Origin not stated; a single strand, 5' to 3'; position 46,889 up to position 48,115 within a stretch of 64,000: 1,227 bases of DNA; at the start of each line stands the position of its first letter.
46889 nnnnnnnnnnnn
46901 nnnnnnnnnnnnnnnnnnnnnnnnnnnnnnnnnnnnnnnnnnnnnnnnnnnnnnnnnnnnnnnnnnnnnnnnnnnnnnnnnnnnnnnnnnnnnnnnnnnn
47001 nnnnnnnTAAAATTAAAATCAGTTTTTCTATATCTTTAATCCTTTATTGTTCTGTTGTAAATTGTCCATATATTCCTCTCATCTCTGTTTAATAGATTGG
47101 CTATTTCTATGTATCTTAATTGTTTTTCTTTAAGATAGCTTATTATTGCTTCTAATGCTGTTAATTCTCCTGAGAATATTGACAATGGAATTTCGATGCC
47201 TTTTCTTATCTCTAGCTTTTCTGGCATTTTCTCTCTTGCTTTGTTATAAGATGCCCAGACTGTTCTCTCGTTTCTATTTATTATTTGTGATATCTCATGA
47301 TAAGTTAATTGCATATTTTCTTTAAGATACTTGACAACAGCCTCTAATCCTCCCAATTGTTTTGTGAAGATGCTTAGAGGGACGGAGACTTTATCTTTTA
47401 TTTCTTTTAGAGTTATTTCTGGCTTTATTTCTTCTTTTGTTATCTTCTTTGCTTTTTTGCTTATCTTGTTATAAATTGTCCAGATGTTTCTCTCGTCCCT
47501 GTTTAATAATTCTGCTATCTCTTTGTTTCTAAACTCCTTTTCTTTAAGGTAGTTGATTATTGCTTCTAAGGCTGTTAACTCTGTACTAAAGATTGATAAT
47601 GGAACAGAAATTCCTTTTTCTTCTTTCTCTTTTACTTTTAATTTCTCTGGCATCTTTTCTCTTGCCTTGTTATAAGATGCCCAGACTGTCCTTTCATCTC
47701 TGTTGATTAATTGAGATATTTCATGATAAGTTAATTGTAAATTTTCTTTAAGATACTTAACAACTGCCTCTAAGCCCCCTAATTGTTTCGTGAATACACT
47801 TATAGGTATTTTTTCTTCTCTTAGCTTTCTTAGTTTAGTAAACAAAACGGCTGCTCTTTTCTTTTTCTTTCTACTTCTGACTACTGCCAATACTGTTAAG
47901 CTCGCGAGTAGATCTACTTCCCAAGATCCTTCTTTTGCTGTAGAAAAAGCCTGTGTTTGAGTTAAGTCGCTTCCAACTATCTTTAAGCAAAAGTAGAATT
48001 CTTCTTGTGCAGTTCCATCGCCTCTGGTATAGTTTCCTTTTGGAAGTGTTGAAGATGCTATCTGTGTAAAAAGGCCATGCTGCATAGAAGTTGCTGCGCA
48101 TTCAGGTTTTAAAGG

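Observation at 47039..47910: Giant surface protein ending in a hydrophobic anchor, a poly-Lys stop-transfer and four LuxR/sigma-region-4-like HTH repeats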

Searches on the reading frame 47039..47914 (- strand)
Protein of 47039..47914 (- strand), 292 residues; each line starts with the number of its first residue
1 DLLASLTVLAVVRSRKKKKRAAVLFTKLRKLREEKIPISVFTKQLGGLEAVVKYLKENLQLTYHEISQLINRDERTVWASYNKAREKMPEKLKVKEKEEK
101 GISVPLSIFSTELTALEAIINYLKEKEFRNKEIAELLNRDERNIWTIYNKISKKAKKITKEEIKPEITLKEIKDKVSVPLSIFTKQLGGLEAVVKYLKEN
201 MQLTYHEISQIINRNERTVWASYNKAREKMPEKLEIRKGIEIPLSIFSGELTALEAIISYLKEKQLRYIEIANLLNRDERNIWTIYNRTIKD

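Call 7: search_protein_families(library=pfam, proteins=[window:47039-47911:-], max_evalue=1)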
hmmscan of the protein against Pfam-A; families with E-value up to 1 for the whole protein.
window:47039-47911:- (291 aa): 31 families (the best 25 are shown)
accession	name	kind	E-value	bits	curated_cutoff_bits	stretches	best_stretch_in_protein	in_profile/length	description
PF08281.18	Sigma70_r4_2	-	9e-13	48.1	25.7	3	201-229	26-54/54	Sigma-70, region 4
PF13384.12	HTH_23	-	1.4e-08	34.8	24.6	2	193-219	11-35/50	Homeodomain-like domain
PF21021.3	FAF1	-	6.4e-07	29.7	27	0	172-217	44-89/146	Fas-associated factor 1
PF20432.4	Xre-like-HTH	-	1.4e-05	25.7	25.8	0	54-79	18-42/63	Antitoxin Xre-like helix-turn-helix domain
PF05188.22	MutS_II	-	1.6e-05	25.7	25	2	74-125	77-124/133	MutS domain II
PF11598.13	COMP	-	3.6e-05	24.5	23.9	2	182-208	6-32/45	Cartilage oligomeric matrix protein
PF13412.12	HTH_24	-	6.6e-05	22.8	21.9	0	192-225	8-41/48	Winged helix-turn-helix DNA-binding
PF16805.11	Trans_coact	-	8.9e-05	22.7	25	0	249-276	20-47/73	Phage late-transcription coactivator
PF16567.10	CagD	-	0.00015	22.1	25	1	76-159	21-103/205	Pathogenicity island component CagD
PF08279.18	HTH_11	-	0.00063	20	25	1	190-220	3-34/55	HTH domain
PF02001.22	DUF134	-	0.0033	18.4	27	0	12-90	4-81/98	Protein of unknown function DUF134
PF11967.14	RecO_N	-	0.004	17.6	27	0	19-55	7-41/80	Recombination protein O N terminal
PF13610.12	DDE_Tnp_IS240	-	0.0057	17.2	27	1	9-96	33-119/139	DDE domain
PF03909.22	BSD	-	0.0063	16.9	24.6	0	58-93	7-38/58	BSD domain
PF20552.4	HTH_62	-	0.0072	16.8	27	0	106-130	29-53/72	Recombinase-like helix-turn-helix domain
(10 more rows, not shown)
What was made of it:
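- On Sigma-70 family sigma factors: Sigma70_r4_2 scores 48.1 bits against a cutoff of 25.7 on the tail (call 7).
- Checked: The 291-aa tail scores 48.1 bits on Pfam Sigma70_r4_2 against a cutoff of 25.7 (call 7).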

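Call 8: search_protein_families(library=ncbifam, proteins=[window:47039-47911:-], max_evalue=1)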
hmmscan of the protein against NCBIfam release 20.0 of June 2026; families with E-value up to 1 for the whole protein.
window:47039-47911:- (291 aa): 28 families (the best 25 are shown)
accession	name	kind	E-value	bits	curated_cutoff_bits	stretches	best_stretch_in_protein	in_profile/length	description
TIGR02957.1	SigX4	subfamily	1.6e-10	40.7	323.25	2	169-232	92-155/281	RNA polymerase sigma-70 factor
NF007214.0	PRK09636.1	subfamily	1.9e-07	30.6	271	2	169-232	99-162/293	RNA polymerase sigma factor SigJ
TIGR02937.1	sigma70-ECF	superfamily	1.2e-06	28.3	42.9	2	195-233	127-165/165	sigma-70 family RNA polymerase sigma factor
NF053735.1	glob_reg_MafR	equivalog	2.1e-06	26.8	450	2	51-103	15-66/472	global transcriptional activator MafR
NF058625.1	sigma_PG0214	equivalog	0.00013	21.8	130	2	169-235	98-163/170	GFO_1088 family ECF-type sigma factor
NF005385.0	PRK06930.1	subfamily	0.0002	21.1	136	2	172-234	105-163/170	positive control sigma-like factor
NF005217.0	PRK06704.1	equivalog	0.0003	20.6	256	1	114-241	48-170/228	RNA polymerase subunit sigma-70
NF007213.0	PRK09635.1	equivalog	0.0003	20.1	317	1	171-231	104-164/290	RNA polymerase sigma factor SigI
NF009174.0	PRK12522.1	equivalog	0.00033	20.7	217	2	57-94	133-170/175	RNA polymerase sigma factor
TIGR02950.1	SigM_subfam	subfamily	0.0022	17.9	147.95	2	186-232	111-157/159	RNA polymerase sigma factor, SigM family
NF007219.0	PRK09639.1-4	subfamily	0.0023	18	276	1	119-158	131-170/176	RNA polymerase sigma factor SigX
TIGR02417.1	fruct_sucro_rep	subfamily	0.0041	16.4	389.55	0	93-132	228-267/327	D-fructose-responsive transcription factor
NF009198.0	PRK12546.1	equivalog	0.0042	16.8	270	0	58-98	128-168/188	RNA polymerase sigma factor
TIGR02947.1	SigH_actino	hypoth_equivalog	0.0078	15.9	251.55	0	195-233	141-179/193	RNA polymerase sigma-70 factor, TIGR02947 family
NF008401.0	PRK11200.1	equivalog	0.0086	16.2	84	1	128-202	16-85/87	GrxA family glutaredoxin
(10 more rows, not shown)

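Call 14: find_homologous_proteins(query=window:47039-47914:-, max_evalue=0.001)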
Query seq(292 aa) (292 aa): 458 proteins with E <= 0.001 among 6235 candidates; the best 120 are listed.
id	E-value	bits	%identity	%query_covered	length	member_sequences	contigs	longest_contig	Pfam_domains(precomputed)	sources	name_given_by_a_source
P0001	2.0e-92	328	60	89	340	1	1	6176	PF17441.8,PF13384.13,PF20432.5,PF02001.22,PF08281.19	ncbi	-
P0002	5.1e-62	228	44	88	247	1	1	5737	PF13384.13,PF16805.12,PF08281.19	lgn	-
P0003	5.3e-58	215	44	88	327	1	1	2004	PF13412.13,PF13384.13,PF20432.5,PF13936.13,PF08281.19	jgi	-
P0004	8.3e-48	181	39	86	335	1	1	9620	PF08281.19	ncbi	-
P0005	1.2e-47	181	36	88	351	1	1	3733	PF13412.13,PF08279.19,PF13384.13,PF13936.13,PF04545.23,PF13404.13,PF08281.19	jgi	jgi:DNA-binding CsgD family transcriptional regulator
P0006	1.0e-45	174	41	82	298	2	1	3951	PF02001.22,PF08281.19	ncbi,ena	-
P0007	9.1e-45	171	42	78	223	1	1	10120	PF12971.13,PF08281.19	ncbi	-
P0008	1.7e-44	170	37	88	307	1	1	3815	PF25212.3,PF13384.13,PF13936.13,PF08281.19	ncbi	-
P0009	1.8e-44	170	48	70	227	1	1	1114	PF25212.3,PF13384.13,PF13936.13,PF16805.12,PF08281.19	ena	-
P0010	5.4e-43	166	35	88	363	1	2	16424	PF08281.19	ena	-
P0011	2.5e-40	157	37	96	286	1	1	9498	PF13384.13,PF13936.13,PF13551.13,PF08281.19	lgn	-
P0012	1.7e-37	147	43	68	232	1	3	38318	PF25212.3,PF13384.13,PF13936.13,PF08281.19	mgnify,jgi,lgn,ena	mgnify:CR=1 FL=1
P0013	1.1e-36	145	62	40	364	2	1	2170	PF13384.13,PF08281.19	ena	-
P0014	2.9e-36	143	49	53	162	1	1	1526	PF13384.13,PF13936.13,PF08281.19,PF11242.15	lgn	-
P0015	3.2e-36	143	40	78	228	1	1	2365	PF13384.13,PF08281.19,PF11242.15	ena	-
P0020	4.9e-34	136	52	48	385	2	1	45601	PF08281.19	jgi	-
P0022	1.7e-33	134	51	46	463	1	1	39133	PF01558.26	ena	-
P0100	1.5e-27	115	49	44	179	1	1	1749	PF08281.19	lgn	-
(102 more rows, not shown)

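Call 24: find_encoding_contigs(protein=P0020, flank=8000, max_places=2)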
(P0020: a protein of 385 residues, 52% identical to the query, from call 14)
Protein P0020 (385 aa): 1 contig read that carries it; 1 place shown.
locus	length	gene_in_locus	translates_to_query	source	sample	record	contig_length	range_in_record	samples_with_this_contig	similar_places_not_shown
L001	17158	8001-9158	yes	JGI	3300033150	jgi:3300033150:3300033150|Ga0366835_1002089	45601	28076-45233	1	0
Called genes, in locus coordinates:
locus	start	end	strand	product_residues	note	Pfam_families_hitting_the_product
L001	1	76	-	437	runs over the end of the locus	PF02629:CoA_binding, PF13380:CoA_binding_2, PF13607:Succ_CoA_lig, PF19045:Ligase_CoA_2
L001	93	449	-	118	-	PF04677:CwfJ_C_1 (weak), PF11969:DcpS_C, PF01230:HIT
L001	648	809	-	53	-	-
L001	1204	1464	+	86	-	-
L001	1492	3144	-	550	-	-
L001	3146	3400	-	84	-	PF12961:DUF3850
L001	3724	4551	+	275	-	-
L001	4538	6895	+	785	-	-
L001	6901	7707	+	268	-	PF13385:Laminin_G_3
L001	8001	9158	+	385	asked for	PF08281:Sigma70_r4_2 (faint)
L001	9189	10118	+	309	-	-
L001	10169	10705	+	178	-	-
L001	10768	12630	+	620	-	-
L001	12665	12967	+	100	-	-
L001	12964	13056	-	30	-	-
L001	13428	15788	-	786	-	PF24517:CBM96, PF19077:Big_13 (faint)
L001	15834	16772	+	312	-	PF23023:Anti-Pycsar_Apyc1, PF00753:Lactamase_B, PF13691:Lactamase_B_4 (weak), PF12706:Lactamase_B_2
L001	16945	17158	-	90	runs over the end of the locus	PF14438:SM-ATX (weak), PF01423:LSM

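Call 25: find_encoding_contigs(protein=P0022, flank=8000, max_places=2)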
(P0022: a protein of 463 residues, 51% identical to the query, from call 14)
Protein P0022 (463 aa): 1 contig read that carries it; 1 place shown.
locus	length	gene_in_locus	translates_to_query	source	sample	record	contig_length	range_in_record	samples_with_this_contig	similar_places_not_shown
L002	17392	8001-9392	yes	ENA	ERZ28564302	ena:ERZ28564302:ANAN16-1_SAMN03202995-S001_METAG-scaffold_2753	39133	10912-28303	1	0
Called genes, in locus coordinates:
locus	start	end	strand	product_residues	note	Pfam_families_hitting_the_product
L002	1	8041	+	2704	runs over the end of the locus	-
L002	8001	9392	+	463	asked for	PF01558:POR (faint)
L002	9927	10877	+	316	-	-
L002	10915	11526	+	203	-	-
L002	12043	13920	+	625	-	-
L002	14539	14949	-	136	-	PF00828:Ribosomal_L27A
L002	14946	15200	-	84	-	-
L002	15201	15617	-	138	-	-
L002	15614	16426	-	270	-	PF00333:Ribosomal_S5, PF03719:Ribosomal_S5_C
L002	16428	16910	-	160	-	PF17144:Ribosomal_L5e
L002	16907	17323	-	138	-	PF01280:Ribosomal_L19e, PF25476:Ribosomal_L19e_C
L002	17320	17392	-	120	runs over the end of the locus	PF01655:Ribosomal_L32e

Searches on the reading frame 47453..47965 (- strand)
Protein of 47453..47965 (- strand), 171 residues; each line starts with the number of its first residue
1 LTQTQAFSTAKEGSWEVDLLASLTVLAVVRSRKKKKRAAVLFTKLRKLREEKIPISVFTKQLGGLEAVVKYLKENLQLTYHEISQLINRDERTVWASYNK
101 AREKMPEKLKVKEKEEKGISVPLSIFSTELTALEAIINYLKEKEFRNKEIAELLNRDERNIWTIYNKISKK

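Call 28: predict_structure(alignment_id=A1)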
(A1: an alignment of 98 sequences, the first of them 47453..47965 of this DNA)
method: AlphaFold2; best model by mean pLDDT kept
length: 171 residues; sequences in the alignment: 98
mean_pLDDT: 87.0   pTM: 0.73
mean pLDDT of the five models: 87.0, 86.1, 84.3, 83.3, 83.1
residues with pLDDT >= 90: 115; 70-90: 18; 50-70: 37; < 50: 1
segments of 3 or more residues with pLDDT < 50: none
pLDDT, mean of each block of 10 residues (from residue 1): 56 58 64 73 87 94 97 97 96 98 96 76 96 98 98 96 98 93
secondary structure, 60 per line:
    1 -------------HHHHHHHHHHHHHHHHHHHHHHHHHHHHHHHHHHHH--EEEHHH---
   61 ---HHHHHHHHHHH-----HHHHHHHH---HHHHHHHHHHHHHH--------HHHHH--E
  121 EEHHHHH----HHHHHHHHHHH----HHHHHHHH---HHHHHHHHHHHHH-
elements in order: H14-49 E52-54 H64-74 H80-87 H91-104 H113-117 E120-122 H123-127 H132-142 H147-154 H158-170
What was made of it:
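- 47642..47815 (-): HTH unit A1 (residues 1550-1607). Tri-helical HTH in the AF2 model (call 28).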

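Call 37: fold_search(model_id=the predicted structure, library=pdb)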
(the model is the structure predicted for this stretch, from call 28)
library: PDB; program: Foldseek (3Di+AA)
matches with E <= 10: 716; with E <= 0.001: 0
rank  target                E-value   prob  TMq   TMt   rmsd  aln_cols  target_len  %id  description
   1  2h27_A                1.4e-01  0.99  0.27  0.63  10.3        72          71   22  Crystal Structure of Escherichia coli SigmaE Region 4 Bound to its-35 Element DNA (released 2006-08-22)
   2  2h27_D                1.8e-01  0.99  0.27  0.65  10.6        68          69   22  Crystal Structure of Escherichia coli SigmaE Region 4 Bound to its-35 Element DNA (released 2006-08-22)
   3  8z6g_B                1.9e-01  0.99  0.27  0.27  12.7        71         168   20  the AlgU-MucAcyto complex structure in Pseudomonas aeruginosa (released 2024-05-08)
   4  2lvs_MODEL_1_A        1.9e-01  0.66  0.24  0.35   9.9       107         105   27  NMR solution structure of a CRISPR repeat binding protein (released 2013-01-23)
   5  8z6g_D                2.0e-01  0.99  0.27  0.27  12.5        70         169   20  the AlgU-MucAcyto complex structure in Pseudomonas aeruginosa (released 2024-05-08)
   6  7s03_A                2.0e-01  0.51  0.21  0.31  17.2       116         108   15  DNA-binding domain of human SETMAR in complex with Hsmar1 terminal inverted repeat (TIR) DNA (released 2022-08-03)
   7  6in7_B                2.3e-01  0.99  0.27  0.26  12.3        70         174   20  Crystal structure of AlgU in complex with MucA(cyto) (released 2019-07-24)
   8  5fgm                  3.0e-01  1.00  0.26  0.67   0.7        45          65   18  Streptomyces coelicolor SigR region 4 (released 2016-03-02)
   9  1or7_A                3.0e-01  0.85  0.27  0.26  17.0       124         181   15  Crystal Structure of Escherichia coli sigmaE with the Cytoplasmic Domain of its Anti-sigma RseA (released 2003-04-15)
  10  9n9q_C                3.0e-01  0.51  0.24  0.16  21.1       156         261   15  Cryo-EM structure of the RNA-guided transcription complex (released 2025-12-24)
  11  9a7s_A                3.8e-01  0.44  0.22  0.15  21.7       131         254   17  Integrative model of RPSD-RPOB by crosslinking MS and deep learning (released 2024-09-18)
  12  6kon_F                4.7e-01  0.99  0.26  0.25   3.0        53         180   17  Mycobacterium tuberculosis initial transcription complex comprising sigma H and 5'-OH RNA of 5 nt (released 2020-03-11)
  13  6eo3_B                4.7e-01  0.38  0.23  0.20  15.7       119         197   17  Conformational dynamism for DNA interaction in Salmonella typhimurium RcsB response regulator. S207C P212121 (released 2017-11-15)
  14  6eo3_A                5.0e-01  0.33  0.23  0.19  14.6       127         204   16  Conformational dynamism for DNA interaction in Salmonella typhimurium RcsB response regulator. S207C P212121 (released 2017-11-15)
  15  9a50_A                5.2e-01  0.41  0.23  0.15  22.6       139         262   15  Integrative model of RPSB-RPOC by crosslinking MS and deep learning (released 2024-09-18)
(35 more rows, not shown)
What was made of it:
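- On Sigma-70 family sigma factors: Foldseek's top hits are SigE/SigR/SigD region 4 (call 37).
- Closest known: Cbp1/Cbp2 archaeal CRISPR-repeat-binding proteins. Same: Foldseek aligns 107 columns at 27% identity to 2lvs (call 37).
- Foldseek's top hits are SigE/SigR/SigD region 4, with rmsd 0.7-0.9 A over 45 columns (calls 28, 37).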

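Call 52: find_related_loci(query=A1, collection=genome_contigs, flank=3000)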
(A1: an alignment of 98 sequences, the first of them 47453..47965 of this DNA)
Query A1 (171 aa) in genome_contigs; peptide patterns used: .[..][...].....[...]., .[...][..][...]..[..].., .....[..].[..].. (x = any residue, [..] = any of these).
599 stretches matched a pattern (row limit reached: there are more); 468 encode a relative of the query (tblastn E <= 1e-3); the best 80 are kept; 80 distinct loci.
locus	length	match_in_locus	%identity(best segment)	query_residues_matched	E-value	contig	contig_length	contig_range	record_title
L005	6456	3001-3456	50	4-167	2e-48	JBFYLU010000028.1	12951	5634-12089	MAG: Nanoarchaeota archaeon isolate PPR_0044 k121_1027270, whole genome shotgun sequence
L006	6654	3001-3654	50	5-171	1e-47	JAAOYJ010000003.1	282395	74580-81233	Candidatus Pacearchaeota archaeon isolate DPANNHV_H1.bin.34 k83_92324, whole genome shotgun sequence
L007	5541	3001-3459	48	5-167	7e-42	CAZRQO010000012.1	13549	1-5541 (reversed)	MAG TPA_asm: Candidatus Woesearchaeota archaeon isolate SRP214966_co4_382 genome assembly, contig: NODE_4419_length_1354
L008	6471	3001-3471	47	4-171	7e-42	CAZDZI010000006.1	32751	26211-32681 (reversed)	MAG TPA_asm: Candidatus Woesearchaeota archaeon isolate binchicken_co150_114 genome assembly, contig: NODE_2837_length_3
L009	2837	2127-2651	44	4-171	8e-42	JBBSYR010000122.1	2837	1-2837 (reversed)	MAG: Nanoarchaeota archaeon isolate H43-bin213_1 H43_bin213_1_000000000122, whole genome shotgun sequence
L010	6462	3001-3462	48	2-165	2e-41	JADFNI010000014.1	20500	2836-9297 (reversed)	MAG: Nanoarchaeota archaeon isolate B62T1B5 B62T1B5_NODE2241, whole genome shotgun sequence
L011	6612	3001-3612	41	5-171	2e-41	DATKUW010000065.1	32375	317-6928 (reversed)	MAG TPA_asm: Bacillota bacterium isolate SMAG_U14117 k141_217084, whole genome shotgun sequence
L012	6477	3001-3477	45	4-171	3e-40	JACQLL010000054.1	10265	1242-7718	MAG: Candidatus Pacearchaeota archaeon isolate NC_groundwater_1202_Ag_S-0.1um_38_79 S_p1_S3_coassembly_k141_1411146, who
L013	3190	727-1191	46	5-167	2e-40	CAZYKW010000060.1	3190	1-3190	MAG TPA_asm: Candidatus Woesearchaeota archaeon isolate binchicken_co334_135 genome assembly, contig: NODE_66979_length_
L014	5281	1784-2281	47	4-171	2e-39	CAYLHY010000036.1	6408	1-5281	MAG TPA_asm: Candidatus Woesearchaeota archaeon isolate binchicken_co19_580 genome assembly, contig: NODE_21338_length_6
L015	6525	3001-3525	41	5-171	2e-39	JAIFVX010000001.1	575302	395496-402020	MAG: Candidatus Pacearchaeota archaeon isolate viral-cat_41_18 PAFVLPS_2018_scaffold_13, whole genome shotgun sequence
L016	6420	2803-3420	55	5-171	6e-39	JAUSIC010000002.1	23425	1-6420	MAG: Nanoarchaeota archaeon isolate E14_metabat.bin.221 E14_k141_254879, whole genome shotgun sequence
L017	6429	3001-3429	48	25-171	8e-39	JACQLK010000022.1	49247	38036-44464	MAG: Candidatus Pacearchaeota archaeon isolate NC_groundwater_1201_Ag_S-0.1um_38_135 S_p1_S3_coassembly_k141_1849108, wh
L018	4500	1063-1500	45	5-164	7e-39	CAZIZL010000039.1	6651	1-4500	MAG TPA_asm: Candidatus Woesearchaeota archaeon isolate SRP050083_co2_601 genome assembly, contig: NODE_10301_length_665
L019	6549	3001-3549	44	5-170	1e-38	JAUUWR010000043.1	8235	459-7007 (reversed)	MAG: bacterium isolate CSMAG_44 CSMAG_44_k141_819758_length_8235_cov_6.0000, whole genome shotgun sequence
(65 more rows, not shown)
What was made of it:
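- Distribution: 468 loci in species-representative genomes, nearly all Woese-/Pace-/Nanoarchaeota MAGs (call 52).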

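Call 57: search_solved_structures(query=A1, max_evalue=1, show_alignments=2)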
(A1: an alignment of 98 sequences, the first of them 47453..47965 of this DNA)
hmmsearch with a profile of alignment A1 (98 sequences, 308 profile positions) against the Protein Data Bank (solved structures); distinct sequences matched with E-value up to 1: 0.
